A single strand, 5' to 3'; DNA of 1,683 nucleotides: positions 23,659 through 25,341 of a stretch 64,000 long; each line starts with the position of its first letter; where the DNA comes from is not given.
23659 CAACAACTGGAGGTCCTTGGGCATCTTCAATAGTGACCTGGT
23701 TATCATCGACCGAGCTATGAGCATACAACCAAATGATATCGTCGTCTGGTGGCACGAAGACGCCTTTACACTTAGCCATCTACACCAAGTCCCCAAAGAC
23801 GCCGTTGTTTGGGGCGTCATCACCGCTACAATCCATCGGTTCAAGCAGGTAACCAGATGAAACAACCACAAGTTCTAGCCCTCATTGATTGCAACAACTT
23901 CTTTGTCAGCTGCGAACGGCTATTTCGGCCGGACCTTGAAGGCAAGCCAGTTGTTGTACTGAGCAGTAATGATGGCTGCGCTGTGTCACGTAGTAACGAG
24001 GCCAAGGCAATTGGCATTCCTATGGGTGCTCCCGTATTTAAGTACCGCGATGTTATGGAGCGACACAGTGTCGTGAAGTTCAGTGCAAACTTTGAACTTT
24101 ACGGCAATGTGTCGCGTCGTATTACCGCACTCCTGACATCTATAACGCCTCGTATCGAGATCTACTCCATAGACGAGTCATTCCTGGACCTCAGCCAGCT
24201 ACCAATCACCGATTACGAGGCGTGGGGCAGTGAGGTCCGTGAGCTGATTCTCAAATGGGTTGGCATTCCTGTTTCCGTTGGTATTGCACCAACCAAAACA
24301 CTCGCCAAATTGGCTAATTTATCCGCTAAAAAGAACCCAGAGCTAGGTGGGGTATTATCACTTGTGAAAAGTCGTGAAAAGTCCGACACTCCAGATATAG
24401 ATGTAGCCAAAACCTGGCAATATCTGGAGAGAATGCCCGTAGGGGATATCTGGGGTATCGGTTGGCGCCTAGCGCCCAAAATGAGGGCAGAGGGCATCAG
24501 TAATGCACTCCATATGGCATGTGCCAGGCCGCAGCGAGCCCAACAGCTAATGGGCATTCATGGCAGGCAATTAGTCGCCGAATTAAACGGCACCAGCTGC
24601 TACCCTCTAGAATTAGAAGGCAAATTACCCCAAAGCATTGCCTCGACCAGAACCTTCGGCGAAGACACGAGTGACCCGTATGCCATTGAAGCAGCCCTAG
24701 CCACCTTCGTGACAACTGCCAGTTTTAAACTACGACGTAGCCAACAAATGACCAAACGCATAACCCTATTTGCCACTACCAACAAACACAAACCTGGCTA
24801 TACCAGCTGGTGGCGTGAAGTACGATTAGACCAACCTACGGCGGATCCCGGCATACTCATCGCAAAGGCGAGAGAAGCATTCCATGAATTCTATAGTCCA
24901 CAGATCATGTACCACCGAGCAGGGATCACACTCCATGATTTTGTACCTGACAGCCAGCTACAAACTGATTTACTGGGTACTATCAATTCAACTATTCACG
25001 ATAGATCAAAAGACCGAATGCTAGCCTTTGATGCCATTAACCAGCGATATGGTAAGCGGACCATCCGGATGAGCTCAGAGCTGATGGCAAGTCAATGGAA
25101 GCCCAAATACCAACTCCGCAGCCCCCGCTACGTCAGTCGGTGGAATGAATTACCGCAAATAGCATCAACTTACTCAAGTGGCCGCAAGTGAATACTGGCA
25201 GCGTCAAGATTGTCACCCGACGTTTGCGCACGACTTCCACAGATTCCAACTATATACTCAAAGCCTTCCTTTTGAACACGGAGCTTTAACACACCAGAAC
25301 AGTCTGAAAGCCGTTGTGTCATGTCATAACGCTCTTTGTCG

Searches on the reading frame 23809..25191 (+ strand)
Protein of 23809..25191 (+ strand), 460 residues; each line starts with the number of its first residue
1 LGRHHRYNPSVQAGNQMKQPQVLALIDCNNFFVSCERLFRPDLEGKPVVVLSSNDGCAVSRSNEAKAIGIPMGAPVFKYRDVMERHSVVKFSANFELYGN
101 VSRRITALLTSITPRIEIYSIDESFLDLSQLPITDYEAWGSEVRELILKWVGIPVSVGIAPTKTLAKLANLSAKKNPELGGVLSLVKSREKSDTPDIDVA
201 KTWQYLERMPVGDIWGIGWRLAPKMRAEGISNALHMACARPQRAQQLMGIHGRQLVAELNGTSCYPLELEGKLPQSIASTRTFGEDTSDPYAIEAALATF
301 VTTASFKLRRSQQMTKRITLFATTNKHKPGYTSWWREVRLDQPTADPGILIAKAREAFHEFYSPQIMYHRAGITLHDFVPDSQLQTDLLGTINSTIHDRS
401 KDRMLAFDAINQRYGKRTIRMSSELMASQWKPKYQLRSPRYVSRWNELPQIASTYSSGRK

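Call 69: search_protein_families(library=pfam, proteins=[window:23809-25191:+], max_evalue=0.001)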
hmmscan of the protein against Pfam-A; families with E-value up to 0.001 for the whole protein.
window:23809-25191:+ (460 aa): 4 families
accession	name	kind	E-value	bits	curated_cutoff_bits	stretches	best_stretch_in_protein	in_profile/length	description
PF00817.25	IMS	-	4.5e-36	124.4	23.2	1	26-169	1-146/148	impB/mucB/samB family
PF11799.13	IMS_C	-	7.7e-22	78.2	20.7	1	274-388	1-109/109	impB/mucB/samB family C-terminal domain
PF13438.11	DUF4113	-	8.9e-15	54.9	24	1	404-451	4-51/51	Domain of unknown function (DUF4113)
PF11798.14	IMS_HHH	-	6.4e-05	23.4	24.4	1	205-227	7-29/32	IMS family HHH motif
